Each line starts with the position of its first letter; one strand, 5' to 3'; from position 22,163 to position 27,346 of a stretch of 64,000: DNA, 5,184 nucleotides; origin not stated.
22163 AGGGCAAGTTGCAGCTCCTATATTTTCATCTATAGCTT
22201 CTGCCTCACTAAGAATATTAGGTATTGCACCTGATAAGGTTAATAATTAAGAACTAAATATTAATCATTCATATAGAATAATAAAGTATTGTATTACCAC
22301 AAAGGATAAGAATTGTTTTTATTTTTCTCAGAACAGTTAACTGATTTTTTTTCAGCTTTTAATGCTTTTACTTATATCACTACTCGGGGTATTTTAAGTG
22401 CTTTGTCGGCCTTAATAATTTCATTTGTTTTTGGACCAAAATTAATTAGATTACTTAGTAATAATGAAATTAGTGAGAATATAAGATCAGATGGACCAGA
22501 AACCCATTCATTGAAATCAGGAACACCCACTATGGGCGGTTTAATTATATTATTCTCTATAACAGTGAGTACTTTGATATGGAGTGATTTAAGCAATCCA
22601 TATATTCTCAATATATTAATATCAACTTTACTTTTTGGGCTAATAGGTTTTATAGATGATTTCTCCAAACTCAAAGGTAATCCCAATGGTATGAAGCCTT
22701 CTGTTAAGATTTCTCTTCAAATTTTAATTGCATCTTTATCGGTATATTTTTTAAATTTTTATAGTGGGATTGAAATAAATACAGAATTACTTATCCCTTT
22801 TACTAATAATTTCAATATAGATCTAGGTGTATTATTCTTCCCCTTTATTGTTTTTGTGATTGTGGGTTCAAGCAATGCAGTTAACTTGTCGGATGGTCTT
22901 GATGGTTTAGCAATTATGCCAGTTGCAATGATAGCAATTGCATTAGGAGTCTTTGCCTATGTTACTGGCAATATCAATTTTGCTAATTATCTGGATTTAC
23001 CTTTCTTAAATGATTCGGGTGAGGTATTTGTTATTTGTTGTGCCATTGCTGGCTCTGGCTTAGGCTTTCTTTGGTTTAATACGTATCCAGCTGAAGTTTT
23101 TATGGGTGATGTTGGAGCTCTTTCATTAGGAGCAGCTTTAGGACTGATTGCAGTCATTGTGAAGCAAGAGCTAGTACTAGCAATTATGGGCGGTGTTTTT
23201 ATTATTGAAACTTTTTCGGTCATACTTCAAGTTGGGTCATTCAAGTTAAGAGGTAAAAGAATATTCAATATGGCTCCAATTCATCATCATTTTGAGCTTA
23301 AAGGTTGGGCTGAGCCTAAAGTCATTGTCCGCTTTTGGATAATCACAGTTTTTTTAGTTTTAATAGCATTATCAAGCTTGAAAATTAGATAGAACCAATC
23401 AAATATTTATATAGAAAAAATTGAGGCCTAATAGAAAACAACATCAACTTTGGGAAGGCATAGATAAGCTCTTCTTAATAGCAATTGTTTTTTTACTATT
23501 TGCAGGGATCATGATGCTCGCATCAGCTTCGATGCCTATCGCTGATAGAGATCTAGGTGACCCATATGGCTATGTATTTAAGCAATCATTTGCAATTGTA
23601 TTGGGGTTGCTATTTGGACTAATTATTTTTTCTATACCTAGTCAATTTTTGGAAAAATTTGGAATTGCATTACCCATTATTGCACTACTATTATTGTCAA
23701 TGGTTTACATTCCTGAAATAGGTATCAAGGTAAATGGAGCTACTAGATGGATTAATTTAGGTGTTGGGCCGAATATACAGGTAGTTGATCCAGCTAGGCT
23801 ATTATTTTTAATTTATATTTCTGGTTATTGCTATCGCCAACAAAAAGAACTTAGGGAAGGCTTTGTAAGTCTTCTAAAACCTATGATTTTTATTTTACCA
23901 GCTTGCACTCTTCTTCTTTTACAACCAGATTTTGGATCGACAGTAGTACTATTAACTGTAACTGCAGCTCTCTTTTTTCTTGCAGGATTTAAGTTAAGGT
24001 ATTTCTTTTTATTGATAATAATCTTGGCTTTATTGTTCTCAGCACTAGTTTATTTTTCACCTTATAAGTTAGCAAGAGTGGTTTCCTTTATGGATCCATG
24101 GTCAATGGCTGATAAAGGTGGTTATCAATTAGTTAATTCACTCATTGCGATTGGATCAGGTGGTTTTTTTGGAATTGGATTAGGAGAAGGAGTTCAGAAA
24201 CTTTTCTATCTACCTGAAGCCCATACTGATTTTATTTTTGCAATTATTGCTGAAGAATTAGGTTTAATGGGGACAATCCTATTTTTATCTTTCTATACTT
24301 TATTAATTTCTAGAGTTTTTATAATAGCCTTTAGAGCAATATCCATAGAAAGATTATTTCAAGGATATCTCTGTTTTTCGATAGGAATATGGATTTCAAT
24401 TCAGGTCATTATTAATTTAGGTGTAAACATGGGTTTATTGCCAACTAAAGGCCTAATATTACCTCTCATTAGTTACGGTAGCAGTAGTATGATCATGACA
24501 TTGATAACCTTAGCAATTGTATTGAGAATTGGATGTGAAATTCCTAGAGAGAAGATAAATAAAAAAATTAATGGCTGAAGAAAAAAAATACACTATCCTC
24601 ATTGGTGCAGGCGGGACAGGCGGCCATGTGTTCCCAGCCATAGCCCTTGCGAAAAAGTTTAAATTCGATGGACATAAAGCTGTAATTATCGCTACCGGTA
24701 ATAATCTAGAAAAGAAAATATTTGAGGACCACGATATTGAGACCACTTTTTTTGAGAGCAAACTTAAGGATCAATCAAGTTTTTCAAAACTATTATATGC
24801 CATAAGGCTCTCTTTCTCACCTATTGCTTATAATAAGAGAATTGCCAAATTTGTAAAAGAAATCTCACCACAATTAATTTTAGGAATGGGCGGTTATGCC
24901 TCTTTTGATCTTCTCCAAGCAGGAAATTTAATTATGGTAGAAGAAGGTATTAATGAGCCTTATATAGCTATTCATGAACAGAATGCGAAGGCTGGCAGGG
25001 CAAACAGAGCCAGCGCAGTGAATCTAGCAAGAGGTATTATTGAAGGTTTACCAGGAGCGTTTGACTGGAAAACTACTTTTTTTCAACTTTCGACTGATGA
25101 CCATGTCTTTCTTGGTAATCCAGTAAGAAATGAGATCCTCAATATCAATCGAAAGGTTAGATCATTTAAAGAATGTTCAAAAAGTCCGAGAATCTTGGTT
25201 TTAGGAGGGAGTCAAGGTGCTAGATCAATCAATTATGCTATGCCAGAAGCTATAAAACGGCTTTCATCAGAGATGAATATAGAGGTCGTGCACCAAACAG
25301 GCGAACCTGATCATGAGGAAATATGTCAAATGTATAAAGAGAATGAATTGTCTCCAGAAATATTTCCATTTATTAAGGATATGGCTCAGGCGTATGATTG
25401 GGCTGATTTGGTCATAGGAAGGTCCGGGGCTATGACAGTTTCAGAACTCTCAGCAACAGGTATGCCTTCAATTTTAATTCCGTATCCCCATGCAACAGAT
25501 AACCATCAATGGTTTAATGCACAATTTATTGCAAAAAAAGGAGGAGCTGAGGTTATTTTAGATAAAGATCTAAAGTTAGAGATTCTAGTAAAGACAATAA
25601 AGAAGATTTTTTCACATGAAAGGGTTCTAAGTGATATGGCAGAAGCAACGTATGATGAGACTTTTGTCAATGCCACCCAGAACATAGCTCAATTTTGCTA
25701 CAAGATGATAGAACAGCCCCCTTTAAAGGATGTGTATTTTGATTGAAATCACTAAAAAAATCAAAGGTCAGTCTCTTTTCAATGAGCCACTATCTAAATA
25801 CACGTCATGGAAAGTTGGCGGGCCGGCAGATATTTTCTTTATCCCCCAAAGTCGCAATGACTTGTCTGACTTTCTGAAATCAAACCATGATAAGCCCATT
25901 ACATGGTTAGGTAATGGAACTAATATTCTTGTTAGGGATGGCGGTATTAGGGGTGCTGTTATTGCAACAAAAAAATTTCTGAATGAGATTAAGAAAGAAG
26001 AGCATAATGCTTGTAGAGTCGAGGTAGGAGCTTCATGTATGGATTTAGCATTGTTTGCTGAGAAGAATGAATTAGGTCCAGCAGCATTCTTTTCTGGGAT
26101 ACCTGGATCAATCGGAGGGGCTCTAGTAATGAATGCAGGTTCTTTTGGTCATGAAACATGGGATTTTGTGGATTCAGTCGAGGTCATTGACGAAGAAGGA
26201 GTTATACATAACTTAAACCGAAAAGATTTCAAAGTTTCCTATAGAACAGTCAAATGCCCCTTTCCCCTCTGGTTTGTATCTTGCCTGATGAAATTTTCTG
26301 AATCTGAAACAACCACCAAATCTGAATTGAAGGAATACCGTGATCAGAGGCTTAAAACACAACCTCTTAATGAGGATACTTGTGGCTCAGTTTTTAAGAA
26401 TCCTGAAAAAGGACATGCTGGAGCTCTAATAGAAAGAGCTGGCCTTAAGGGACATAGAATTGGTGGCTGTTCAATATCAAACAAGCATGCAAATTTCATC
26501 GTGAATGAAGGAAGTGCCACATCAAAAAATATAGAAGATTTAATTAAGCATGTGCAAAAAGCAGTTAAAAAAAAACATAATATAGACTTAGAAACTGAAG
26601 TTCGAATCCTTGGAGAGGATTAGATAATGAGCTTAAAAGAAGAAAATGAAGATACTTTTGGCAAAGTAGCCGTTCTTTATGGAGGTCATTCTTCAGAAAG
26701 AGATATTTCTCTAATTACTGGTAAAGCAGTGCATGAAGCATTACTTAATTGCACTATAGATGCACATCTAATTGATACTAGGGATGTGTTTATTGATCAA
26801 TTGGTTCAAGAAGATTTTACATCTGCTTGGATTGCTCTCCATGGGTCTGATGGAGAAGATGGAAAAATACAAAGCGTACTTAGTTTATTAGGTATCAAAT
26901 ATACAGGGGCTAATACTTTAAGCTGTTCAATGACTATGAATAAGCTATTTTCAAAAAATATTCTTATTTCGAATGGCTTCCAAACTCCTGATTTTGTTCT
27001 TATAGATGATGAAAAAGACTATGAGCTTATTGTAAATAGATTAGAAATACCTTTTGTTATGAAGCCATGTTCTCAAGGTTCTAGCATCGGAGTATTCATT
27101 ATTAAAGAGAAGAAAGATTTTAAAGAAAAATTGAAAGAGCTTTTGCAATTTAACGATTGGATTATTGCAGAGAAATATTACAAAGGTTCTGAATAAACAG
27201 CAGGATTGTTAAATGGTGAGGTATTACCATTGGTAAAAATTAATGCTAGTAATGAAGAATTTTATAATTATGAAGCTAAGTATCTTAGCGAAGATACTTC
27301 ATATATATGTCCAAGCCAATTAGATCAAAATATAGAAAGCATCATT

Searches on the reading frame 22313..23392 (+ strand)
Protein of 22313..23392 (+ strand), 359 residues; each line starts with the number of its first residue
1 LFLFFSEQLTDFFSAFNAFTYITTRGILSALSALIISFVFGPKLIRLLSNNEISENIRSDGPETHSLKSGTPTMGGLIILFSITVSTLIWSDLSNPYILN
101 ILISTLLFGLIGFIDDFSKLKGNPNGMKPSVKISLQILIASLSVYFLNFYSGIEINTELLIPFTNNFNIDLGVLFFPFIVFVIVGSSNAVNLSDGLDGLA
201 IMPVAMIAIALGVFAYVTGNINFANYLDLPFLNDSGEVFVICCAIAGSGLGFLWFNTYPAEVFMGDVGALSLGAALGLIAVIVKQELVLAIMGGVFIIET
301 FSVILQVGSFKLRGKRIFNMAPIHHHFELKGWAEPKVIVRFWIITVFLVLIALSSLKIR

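Call 3: search_protein_families(library=ncbifam, proteins=[window:22313-23392:+])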
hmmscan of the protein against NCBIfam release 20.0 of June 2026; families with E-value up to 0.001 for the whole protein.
window:22313-23392:+ (359 aa): 3 families
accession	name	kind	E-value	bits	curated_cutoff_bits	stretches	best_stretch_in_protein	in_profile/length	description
TIGR00445.1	mraY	equivalog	5.1e-125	417.2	192.05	1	38-359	2-321/321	phospho-N-acetylmuramoyl-pentapeptide-transferase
NF053644.1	MraY_archaea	equivalog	3.8e-36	125.1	450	2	165-353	172-340/340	pseudomurein biosynthesis MraY family phospho-N-acetylmuramoyl-pentapeptide-transferase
TIGR02380.1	ECA_wecA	exception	9.4e-07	28.3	326.05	1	43-281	11-227/346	UDP-N-acetylglucosamine--undecaprenyl-phosphate N-acetylglucosaminephosphotransferase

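Call 19: find_related_loci(query=A1, collection=metagenome_contigs, flank=10000)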
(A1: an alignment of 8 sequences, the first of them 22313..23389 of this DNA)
Query A1 (359 aa) in metagenome_contigs; peptide patterns used: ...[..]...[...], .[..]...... (x = any residue, [..] = any of these).
600 stretches matched a pattern (row limit reached: there are more); 592 encode a relative of the query (tblastn E <= 1e-3); the best 80 are kept; 80 distinct loci.
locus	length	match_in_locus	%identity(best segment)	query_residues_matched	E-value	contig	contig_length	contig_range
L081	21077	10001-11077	73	1-359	5e-175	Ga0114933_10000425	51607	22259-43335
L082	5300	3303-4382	59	1-359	6e-141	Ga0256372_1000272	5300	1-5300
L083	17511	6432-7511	59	1-359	2e-138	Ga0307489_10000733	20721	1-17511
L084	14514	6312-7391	58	1-359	3e-138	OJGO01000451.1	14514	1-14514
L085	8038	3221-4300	58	1-359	1e-137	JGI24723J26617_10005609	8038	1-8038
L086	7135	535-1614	58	1-359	3e-136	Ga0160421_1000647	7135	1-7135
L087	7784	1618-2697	55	1-359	2e-134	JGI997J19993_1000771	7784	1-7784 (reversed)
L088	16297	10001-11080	55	1-359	6e-134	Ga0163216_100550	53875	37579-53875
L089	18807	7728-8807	56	1-359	4e-134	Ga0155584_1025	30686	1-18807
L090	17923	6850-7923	55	1-357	2e-131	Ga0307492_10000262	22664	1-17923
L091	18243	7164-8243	54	1-359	2e-130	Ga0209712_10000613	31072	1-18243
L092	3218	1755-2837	56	1-359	3e-135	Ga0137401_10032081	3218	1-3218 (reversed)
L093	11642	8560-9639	61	1-359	2e-130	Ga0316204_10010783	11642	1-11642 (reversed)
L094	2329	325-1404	55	1-359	3e-137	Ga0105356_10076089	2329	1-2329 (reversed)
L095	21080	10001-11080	56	1-359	2e-129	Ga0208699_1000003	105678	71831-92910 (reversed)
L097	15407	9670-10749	53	1-359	2e-128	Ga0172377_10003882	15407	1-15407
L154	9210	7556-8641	51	1-359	1e-114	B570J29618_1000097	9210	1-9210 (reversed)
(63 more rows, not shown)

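Call 37: find_homologous_proteins(query=L097:3651-4847:+, max_evalue=1e-60)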
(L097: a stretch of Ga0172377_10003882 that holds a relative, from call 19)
Query L097:3651-4847:+ (399 aa): 8000 proteins with E <= 1e-60 among 8000 candidates; the best 120 are listed.
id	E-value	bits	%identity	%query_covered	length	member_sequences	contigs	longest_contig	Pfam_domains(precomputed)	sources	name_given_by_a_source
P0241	7.3e-251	850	100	100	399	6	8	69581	PF00091.32,PF12327.14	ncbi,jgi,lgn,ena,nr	ncbi:MAG: cell division protein FtsZ [Thiomicrospira sp.]|nr:cell division protein FtsZ [Thiomicrosp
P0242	2.4e-245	831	98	99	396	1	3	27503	PF00091.32,PF12327.14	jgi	jgi:cell division protein FtsZ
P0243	4.4e-214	729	86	100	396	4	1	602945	PF00091.32,PF12327.14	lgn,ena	-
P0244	4.1e-200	683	79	100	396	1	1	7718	PF00091.32,PF12327.14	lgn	-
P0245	7.0e-200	682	79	100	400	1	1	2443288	PF00091.32,PF12327.14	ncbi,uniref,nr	ncbi:cell division protein FtsZ [Thiomicrospira microaerophila]|uniref:cell division protein FtsZ n=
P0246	2.1e-199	680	80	100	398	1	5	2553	PF00091.32,PF12327.14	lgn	-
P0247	3.0e-199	680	79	100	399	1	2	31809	PF00091.32,PF12327.14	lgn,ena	-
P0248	1.7e-198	677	78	100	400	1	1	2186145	PF00091.32,PF12327.14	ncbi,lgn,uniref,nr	ncbi:cell division protein FtsZ [Thiomicrospira sp. R3]|uniref:cell division protein FtsZ n=1 Tax=Th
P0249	5.0e-198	676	80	99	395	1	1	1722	PF00091.32,PF12327.14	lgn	-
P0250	1.5e-197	674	79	100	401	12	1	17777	PF00091.32,PF12327.14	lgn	-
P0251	2.1e-197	674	80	99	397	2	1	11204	PF00091.32,PF12327.14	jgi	jgi:cell division protein FtsZ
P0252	1.3e-196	671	78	100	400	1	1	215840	PF00091.32,PF12327.14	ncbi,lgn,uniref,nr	ncbi:cell division protein FtsZ [Thiomicrospira microaerophila]|uniref:cell division protein FtsZ n=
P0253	5.5e-196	669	78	99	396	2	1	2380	PF00091.32,PF12327.14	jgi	jgi:cell division protein FtsZ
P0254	2.9e-194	663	77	100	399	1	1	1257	PF00091.32,PF12327.14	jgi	jgi:cell division protein FtsZ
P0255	3.4e-190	650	78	99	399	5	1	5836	PF00091.32,PF12327.14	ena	-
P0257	1.0e-180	619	74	99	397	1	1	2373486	PF00091.32,PF12327.14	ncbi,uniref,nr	ncbi:cell division protein FtsZ [Thiomicrorhabdus sediminis]|uniref:Cell division protein FtsZ n=1 T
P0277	5.7e-174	597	73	99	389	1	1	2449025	PF00091.32,PF12327.14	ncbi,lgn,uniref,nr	ncbi:cell division protein FtsZ [Hydrogenovibrio kuenenii]|uniref:cell division protein FtsZ n=1 Tax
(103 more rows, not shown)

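Call 38: find_encoding_contigs(protein=P0277, flank=10000, max_places=1)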
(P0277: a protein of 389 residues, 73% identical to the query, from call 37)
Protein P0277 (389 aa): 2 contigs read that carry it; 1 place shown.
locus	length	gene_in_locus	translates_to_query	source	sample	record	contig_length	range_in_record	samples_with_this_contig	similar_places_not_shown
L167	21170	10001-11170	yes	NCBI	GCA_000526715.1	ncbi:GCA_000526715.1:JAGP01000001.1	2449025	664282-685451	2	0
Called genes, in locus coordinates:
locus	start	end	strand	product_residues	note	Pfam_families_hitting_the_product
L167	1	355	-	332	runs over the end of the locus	PF04166:PdxA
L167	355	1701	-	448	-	PF13623:SurA_N_2, PF13624:SurA_N_3, PF09312:SurA_N, PF13145:Rotamase_2 (weak), PF13616:Rotamase_3, PF00639:Rotamase, PF13616:Rotamase_3 (weak), PF00639:Rotamase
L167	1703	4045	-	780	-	PF03968:LptD_N (faint), PF13100:OstA_2 (weak), PF04453:LptD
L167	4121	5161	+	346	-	PF01636:APH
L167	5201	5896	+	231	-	PF00483:NTP_transferase, PF12804:NTP_transf_3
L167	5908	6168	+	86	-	-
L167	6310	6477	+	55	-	-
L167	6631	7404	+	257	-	PF03883:H2O2_YaaD, PF21818:DUF6884 (weak)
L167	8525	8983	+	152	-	PF02381:MraZ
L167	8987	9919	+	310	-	PF01795:Methyltransf_5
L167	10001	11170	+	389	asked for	PF00091:Tubulin, PF12327:FtsZ_C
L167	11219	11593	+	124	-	PF04999:FtsL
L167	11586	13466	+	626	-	PF03717:PBP_dimer, PF21922:PBP_dimer_2 (weak), PF00905:Transpeptidase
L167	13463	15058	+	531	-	PF01225:Mur_ligase (weak), PF08245:Mur_ligase_M, PF02875:Mur_ligase_C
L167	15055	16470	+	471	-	PF01225:Mur_ligase, PF08245:Mur_ligase_M, PF02875:Mur_ligase_C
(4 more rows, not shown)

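Call 39: find_encoding_contigs(protein=P0257, flank=10000, max_places=1)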
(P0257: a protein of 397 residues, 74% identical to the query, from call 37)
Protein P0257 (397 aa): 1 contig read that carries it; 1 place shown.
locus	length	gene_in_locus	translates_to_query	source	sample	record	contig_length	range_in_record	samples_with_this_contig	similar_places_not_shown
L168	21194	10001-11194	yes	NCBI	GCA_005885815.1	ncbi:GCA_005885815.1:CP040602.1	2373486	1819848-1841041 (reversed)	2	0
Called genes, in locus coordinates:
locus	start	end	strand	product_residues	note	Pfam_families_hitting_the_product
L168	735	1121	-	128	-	PF02021:UPF0102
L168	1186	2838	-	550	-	PF04348:LppC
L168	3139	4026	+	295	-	PF00590:TP_methylase, PF23016:RsmI_C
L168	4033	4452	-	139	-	PF00072:Response_reg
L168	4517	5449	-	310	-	PF04445:SAM_MT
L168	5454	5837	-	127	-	-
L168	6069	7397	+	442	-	PF02113:Peptidase_S13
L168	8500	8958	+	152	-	PF02381:MraZ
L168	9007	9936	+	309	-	PF01795:Methyltransf_5, PF13847:Methyltransf_31 (faint)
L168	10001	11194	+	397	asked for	PF00091:Tubulin, PF12327:FtsZ_C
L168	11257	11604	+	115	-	PF04999:FtsL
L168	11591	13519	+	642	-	PF03717:PBP_dimer, PF00905:Transpeptidase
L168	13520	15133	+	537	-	PF01225:Mur_ligase (weak), PF08245:Mur_ligase_M, PF02875:Mur_ligase_C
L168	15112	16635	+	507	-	PF01225:Mur_ligase, PF08245:Mur_ligase_M, PF02875:Mur_ligase_C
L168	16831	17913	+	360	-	PF00953:Glycos_transf_4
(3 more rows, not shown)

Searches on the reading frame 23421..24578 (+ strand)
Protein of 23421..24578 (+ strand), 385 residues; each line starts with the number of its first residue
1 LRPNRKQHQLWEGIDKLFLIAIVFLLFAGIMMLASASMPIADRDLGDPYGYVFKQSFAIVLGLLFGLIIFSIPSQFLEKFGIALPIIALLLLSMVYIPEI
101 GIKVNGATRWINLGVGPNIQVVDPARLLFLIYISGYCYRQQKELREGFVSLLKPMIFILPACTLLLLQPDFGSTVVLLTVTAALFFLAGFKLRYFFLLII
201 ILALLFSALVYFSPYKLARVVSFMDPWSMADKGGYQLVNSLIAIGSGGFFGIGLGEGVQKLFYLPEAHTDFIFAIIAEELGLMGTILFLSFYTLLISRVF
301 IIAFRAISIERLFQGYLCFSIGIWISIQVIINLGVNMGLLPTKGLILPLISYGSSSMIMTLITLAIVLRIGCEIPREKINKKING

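Call 3: search_protein_families(library=ncbifam, proteins=[window:23421-24578:+])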
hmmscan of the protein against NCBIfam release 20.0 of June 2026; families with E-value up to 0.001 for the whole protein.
window:23421-24578:+ (385 aa): 6 families
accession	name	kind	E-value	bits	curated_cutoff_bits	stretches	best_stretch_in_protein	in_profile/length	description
TIGR02614.1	ftsW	equivalog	2.6e-108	362.3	337.5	1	15-370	1-353/357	putative lipid II flippase FtsW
NF008042.0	PRK10774.1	equivalog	4.2e-90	302.6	493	1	15-378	36-396/405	cell division protein FtsW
TIGR02210.1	rodA_shape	equivalog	4.6e-76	256.2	336.7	1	15-371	1-353/357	rod shape-determining protein RodA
TIGR02615.1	spoVE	exception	2.8e-75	254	448.8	1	16-370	2-352/354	stage V sporulation protein E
NF008060.0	PRK10794.1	equivalog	2.8e-46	158.2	590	1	2-371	2-360/370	peptidoglycan glycosyltransferase MrdB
NF037961.1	RodA_shape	subfamily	2.7e-38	132.4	150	2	229-371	268-408/415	rod shape-determining protein RodA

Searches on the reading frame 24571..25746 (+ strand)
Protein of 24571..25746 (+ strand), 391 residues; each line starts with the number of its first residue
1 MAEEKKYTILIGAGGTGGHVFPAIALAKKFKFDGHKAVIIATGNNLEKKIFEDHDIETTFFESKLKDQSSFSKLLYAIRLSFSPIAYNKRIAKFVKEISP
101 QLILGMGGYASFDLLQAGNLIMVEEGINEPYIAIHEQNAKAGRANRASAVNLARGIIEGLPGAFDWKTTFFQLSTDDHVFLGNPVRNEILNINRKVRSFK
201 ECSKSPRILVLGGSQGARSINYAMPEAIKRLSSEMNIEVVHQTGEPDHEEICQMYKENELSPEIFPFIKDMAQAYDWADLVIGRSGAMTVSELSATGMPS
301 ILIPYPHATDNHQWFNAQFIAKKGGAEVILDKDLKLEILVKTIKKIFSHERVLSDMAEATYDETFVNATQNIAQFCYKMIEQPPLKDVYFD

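Call 3: search_protein_families(library=ncbifam, proteins=[window:24571-25746:+])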
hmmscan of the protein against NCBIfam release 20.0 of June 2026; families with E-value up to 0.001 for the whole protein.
window:24571-25746:+ (391 aa): 8 families
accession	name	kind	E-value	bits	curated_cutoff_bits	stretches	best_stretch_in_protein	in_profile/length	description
TIGR01133.1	murG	equivalog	4.5e-77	259.4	250.25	1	5-375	4-352/353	undecaprenyldiphospho-muramoylpentapeptide beta-N-acetylglucosaminyltransferase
NF009102.0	PRK12446.1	equivalog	5.7e-32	111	339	1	8-371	3-348/352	undecaprenyldiphospho-muramoylpentapeptide beta-N-acetylglucosaminyltransferase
NF010135.0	PRK13609.1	equivalog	8.5e-11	41.4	500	1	197-374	194-363/388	diglucosyl diacylglycerol synthase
NF041548.1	PssE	equivalog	1.4e-09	38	120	1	241-346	21-126/146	PssE/Cps14G family polysaccharide biosynthesis glycosyltransferase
TIGR03590.1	PseG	equivalog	3.7e-08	33.3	153.55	1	185-305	154-269/280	UDP-2,4-diacetamido-2,4,6-trideoxy-beta-L-altropyranose hydrolase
NF010134.0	PRK13608.1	equivalog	5.7e-07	28.9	557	1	206-382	203-371/391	diglucosyl diacylglycerol synthase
TIGR00661.1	MJ1255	subfamily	0.00018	20.9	195.9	1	9-340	2-308/321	MJ1255/VC2487 family glycosyltransferase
TIGR01426.2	MGT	subfamily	0.00081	18.5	260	0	277-357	292-368/393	macrolide family glycosyltransferase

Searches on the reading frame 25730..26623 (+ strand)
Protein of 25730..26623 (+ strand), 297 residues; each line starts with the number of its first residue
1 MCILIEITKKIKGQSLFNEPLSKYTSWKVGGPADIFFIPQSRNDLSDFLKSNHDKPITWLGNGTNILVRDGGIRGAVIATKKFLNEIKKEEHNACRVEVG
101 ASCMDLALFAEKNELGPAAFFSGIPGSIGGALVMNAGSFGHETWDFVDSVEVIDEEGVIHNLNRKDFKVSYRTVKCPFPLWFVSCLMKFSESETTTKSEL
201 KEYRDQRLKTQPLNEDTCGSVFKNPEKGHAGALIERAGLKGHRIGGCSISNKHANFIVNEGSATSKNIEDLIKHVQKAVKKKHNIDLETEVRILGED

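Call 3: search_protein_families(library=ncbifam, proteins=[window:25730-26623:+])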
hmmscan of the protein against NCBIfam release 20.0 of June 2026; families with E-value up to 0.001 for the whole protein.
window:25730-26623:+ (297 aa): 7 families
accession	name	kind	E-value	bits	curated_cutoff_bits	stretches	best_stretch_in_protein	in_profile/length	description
NF010480.0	PRK13905.1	equivalog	7.2e-105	350.2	259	1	6-296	7-300/303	UDP-N-acetylmuramate dehydrogenase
TIGR00179.1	murB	equivalog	4.3e-61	206.7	144.5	1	21-295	1-290/290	UDP-N-acetylmuramate dehydrogenase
NF011245.0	PRK14651.1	equivalog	5.2e-44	150.5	224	1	19-295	7-268/273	UDP-N-acetylmuramate dehydrogenase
NF010479.0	PRK13904.1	equivalog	1.4e-43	149.3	273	1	21-294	8-258/258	UDP-N-acetylmuramate dehydrogenase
NF010478.0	PRK13903.1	equivalog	1e-32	113.4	231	2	17-175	17-177/362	UDP-N-acetylmuramate dehydrogenase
NF000755.0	PRK00046.1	equivalog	1.9e-29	102.4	277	2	229-296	270-337/343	UDP-N-acetylmuramate dehydrogenase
NF011242.0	PRK14648.1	equivalog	1.2e-24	87.1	426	2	18-151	15-153/354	UDP-N-acetylmuramate dehydrogenase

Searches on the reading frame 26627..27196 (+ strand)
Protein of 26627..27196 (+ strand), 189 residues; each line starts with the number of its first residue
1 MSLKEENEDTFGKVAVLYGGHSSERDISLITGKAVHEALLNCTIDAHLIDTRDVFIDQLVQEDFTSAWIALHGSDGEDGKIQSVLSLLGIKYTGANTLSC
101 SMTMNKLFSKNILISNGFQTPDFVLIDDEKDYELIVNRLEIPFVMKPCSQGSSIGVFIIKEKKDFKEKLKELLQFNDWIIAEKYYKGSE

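Call 3: search_protein_families(library=ncbifam, proteins=[window:26627-27196:+])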
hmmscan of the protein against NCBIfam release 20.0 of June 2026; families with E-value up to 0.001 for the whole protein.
window:26627-27196:+ (189 aa): 40 families (the best 25 are shown)
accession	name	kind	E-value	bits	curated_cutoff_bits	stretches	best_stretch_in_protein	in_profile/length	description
NF002378.0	PRK01372.1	subfamily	2.8e-55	187.2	243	1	9-189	4-183/305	D-alanine--D-alanine ligase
TIGR01205.1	D_ala_D_alaTIGR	subfamily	3.3e-43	147.9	245.65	1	13-189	1-195/318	D-alanine--D-alanine ligase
NF011169.0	PRK14571.1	equivalog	1.8e-35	122.8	404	1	13-189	2-174/300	D-alanyl-alanine synthetase A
NF002527.0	PRK01966.1-3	equivalog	1e-33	116.9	310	1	61-189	73-205/332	D-alanine--D-alanine ligase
NF002528.0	PRK01966.1-4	subfamily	1.3e-29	103.1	262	2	67-189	103-233/366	D-alanine--D-alanine ligase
NF011167.0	PRK14569.1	equivalog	1.8e-29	103.1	410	1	13-186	5-175/296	D-alanyl-alanine synthetase A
NF000091.3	D_ala_D_ser_VanG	exception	4.3e-26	91.6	495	1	66-188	96-221/344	D-alanine--D-serine ligase VanG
NF011170.0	PRK14572.1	equivalog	5.4e-24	84.9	489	1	57-189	82-220/351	D-alanyl-alanine synthetase A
NF002526.0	PRK01966.1-2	equivalog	7.5e-24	84.3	449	1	64-187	94-224/362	D-alanine--D-alanine ligase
NF002529.0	PRK01966.1-5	equivalog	8e-23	80.9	472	1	62-183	84-209/348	D-alanine--D-alanine ligase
NF002525.0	PRK01966.1-1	equivalog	2.9e-22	79.1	457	1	71-189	106-228/364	D-alanine--D-alanine ligase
NF000207.3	D_ala_D_ser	equivalog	2e-20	73.2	520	1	70-189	96-218/342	D-alanine--D-serine ligase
NF000206.1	D_ala_D_lac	equivalog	2.5e-20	72.8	550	1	68-189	95-214/342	D-alanine--(R)-lactate ligase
NF012215.1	D_ala_D_lac_VanD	exception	4e-16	59.3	700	1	70-189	97-214/343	D-alanine--(R)-lactate ligase VanD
NF012217.1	D_ala_D_lac_VanA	exception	1.6e-15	57.2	775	1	66-188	93-213/343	D-alanine--(R)-lactate ligase VanA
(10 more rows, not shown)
